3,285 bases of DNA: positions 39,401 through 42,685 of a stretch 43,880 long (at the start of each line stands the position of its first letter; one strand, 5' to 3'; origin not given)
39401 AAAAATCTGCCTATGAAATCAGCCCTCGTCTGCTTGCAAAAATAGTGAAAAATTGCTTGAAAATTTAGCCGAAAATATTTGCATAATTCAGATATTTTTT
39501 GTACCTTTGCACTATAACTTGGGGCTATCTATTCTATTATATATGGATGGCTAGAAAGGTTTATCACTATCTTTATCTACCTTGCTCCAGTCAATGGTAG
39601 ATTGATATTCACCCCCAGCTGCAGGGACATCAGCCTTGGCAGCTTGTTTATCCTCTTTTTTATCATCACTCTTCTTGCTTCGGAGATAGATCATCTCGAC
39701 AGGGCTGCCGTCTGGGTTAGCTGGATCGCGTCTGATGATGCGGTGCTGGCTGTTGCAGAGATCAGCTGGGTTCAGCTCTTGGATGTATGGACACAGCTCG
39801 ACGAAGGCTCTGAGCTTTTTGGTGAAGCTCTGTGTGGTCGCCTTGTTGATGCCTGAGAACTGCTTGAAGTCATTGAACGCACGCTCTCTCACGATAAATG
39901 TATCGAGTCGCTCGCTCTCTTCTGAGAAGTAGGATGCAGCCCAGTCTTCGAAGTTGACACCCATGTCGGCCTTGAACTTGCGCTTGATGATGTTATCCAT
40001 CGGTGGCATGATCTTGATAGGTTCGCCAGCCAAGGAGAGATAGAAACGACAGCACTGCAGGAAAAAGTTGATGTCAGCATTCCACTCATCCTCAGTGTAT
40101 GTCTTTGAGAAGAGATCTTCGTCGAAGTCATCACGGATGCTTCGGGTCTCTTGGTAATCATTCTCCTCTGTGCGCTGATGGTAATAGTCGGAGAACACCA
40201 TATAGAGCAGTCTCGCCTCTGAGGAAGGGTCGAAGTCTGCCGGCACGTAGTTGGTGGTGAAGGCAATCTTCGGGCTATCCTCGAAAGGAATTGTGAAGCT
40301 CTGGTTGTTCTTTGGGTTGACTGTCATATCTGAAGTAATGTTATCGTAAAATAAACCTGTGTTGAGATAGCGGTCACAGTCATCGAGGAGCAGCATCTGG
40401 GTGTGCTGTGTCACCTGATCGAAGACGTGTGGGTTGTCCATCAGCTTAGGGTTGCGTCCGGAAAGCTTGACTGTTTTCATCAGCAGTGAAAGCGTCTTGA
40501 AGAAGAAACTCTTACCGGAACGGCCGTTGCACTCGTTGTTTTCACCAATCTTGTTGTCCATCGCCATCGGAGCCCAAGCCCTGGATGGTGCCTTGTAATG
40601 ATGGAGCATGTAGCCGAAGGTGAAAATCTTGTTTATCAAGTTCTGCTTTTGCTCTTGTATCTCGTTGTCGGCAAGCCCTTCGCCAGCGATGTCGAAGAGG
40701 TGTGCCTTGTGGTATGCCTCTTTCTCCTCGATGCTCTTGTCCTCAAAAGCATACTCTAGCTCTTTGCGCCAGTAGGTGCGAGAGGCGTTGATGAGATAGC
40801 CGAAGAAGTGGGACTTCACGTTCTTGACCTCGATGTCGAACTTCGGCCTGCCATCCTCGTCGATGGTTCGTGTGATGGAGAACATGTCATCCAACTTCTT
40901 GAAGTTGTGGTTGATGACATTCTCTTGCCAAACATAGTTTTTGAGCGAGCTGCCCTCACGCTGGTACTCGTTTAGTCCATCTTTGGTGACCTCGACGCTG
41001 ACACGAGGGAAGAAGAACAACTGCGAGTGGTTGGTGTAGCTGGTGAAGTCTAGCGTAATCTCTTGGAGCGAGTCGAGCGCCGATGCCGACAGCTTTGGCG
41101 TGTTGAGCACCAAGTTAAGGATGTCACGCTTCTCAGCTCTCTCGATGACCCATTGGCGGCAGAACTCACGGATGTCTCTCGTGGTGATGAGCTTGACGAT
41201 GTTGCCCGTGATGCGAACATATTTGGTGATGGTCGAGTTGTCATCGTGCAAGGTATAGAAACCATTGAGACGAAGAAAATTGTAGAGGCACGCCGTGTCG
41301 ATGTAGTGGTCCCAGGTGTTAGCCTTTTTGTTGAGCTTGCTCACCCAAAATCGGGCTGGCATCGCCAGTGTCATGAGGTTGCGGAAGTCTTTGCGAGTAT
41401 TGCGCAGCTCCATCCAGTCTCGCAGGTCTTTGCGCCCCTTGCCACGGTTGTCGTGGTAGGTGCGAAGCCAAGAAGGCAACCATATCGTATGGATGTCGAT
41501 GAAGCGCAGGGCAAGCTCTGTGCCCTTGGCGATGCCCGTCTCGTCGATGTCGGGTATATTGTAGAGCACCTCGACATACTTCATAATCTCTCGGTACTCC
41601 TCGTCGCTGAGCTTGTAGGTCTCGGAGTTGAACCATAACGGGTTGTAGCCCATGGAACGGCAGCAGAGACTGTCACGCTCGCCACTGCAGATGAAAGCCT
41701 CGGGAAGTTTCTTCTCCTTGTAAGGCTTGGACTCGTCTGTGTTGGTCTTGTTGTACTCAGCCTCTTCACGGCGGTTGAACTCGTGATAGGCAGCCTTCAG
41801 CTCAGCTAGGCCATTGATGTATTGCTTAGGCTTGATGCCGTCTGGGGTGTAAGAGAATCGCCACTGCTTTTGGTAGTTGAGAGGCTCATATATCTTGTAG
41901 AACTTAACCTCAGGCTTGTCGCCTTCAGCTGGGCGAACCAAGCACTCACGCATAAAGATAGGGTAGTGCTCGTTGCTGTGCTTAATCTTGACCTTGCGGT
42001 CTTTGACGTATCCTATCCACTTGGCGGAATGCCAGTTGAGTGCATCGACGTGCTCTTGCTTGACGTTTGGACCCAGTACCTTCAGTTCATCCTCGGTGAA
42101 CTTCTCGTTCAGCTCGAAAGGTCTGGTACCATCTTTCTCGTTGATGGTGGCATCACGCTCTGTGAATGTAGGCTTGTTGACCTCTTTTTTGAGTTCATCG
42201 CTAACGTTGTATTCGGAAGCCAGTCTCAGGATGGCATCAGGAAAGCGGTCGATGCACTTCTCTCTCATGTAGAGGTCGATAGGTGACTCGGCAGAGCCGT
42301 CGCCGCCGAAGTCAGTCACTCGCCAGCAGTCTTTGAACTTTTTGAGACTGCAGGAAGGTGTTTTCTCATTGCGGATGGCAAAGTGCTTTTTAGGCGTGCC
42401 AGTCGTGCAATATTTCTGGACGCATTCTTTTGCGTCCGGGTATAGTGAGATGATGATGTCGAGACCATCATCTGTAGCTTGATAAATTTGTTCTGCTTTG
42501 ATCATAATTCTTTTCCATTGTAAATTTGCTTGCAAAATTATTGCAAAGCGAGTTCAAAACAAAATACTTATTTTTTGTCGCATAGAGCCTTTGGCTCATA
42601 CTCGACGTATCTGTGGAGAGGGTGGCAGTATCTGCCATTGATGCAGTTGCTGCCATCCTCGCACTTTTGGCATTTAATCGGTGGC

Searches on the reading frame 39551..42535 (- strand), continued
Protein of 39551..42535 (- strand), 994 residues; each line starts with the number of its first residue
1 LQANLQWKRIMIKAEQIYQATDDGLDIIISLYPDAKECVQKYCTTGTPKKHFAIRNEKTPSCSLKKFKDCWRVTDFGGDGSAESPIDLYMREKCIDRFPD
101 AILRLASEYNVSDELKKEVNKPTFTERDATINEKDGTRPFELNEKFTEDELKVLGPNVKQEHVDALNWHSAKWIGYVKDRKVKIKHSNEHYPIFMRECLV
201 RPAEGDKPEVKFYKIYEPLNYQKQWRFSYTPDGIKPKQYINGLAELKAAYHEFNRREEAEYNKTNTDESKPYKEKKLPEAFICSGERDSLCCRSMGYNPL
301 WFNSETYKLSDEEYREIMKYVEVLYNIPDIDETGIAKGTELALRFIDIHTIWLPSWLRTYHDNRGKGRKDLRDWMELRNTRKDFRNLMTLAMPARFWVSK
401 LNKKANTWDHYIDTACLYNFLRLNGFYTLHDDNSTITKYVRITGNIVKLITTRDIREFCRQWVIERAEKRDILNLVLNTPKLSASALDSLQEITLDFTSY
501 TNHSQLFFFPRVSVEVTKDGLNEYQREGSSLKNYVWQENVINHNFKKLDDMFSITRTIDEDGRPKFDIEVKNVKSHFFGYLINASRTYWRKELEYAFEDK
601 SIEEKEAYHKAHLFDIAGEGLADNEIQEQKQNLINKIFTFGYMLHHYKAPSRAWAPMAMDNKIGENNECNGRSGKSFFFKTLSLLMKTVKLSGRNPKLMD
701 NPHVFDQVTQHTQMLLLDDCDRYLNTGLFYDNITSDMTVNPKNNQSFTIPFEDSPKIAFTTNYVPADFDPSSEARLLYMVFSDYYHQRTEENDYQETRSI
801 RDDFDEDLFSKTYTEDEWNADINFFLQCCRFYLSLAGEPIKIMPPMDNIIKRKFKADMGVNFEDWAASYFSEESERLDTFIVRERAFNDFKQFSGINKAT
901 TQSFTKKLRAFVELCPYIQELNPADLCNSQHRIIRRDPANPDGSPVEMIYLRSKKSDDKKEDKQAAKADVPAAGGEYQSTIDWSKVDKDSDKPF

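Call 99: get_annotated_region(hit=H6, flank=3000)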
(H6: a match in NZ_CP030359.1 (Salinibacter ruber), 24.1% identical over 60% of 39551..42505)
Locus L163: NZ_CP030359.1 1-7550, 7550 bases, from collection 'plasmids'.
description: Salinibacter ruber strain SP38 plasmid pSR14, complete sequence
organism: Salinibacter ruber (NCBI taxid 146919)
taxonomy: Bacteria; Rhodothermota; Rhodothermia; Rhodothermales; Salinibacteraceae; Salinibacter; Salinibacter ruber
host: -; source: -; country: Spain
typing (MOB-suite, as given by PLSDB): non-mobilizable
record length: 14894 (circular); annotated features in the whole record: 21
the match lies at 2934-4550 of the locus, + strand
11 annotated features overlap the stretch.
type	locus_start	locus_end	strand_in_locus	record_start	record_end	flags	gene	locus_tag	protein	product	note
CDS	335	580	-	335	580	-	-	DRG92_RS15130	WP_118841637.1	hypothetical protein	-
CDS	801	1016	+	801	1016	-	-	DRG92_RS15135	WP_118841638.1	helix-turn-helix domain-containing protein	-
CDS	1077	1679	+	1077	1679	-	-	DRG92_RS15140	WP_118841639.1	hypothetical protein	-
CDS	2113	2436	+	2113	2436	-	-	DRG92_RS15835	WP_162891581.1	hypothetical protein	-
CDS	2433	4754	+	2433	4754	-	-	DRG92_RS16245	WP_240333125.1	primase-helicase family protein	-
CDS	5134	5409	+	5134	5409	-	-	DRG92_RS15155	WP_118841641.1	hypothetical protein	-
CDS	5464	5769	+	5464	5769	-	-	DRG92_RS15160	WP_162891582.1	hypothetical protein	-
CDS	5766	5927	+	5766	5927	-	-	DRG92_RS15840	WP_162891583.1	hypothetical protein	-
CDS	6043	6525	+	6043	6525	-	-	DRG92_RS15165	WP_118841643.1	hypothetical protein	-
CDS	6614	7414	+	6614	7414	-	-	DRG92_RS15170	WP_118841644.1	terminase family protein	-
CDS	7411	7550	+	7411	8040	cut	-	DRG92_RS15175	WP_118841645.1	hypothetical protein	-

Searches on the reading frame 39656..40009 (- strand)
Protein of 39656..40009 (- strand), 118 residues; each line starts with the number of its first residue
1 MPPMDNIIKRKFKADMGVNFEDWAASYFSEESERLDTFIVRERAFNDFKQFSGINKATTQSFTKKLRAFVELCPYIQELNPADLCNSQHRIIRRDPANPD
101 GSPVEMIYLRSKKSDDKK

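Call 97: search_solved_structures(query=A3, max_evalue=10, show_alignments=2)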
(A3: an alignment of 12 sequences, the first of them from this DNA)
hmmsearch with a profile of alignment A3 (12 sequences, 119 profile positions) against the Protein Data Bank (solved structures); distinct sequences matched with E-value up to 10: 1.
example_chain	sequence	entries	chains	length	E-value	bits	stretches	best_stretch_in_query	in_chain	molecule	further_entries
8b6g_CL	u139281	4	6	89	0.084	16.3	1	25-71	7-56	Transposase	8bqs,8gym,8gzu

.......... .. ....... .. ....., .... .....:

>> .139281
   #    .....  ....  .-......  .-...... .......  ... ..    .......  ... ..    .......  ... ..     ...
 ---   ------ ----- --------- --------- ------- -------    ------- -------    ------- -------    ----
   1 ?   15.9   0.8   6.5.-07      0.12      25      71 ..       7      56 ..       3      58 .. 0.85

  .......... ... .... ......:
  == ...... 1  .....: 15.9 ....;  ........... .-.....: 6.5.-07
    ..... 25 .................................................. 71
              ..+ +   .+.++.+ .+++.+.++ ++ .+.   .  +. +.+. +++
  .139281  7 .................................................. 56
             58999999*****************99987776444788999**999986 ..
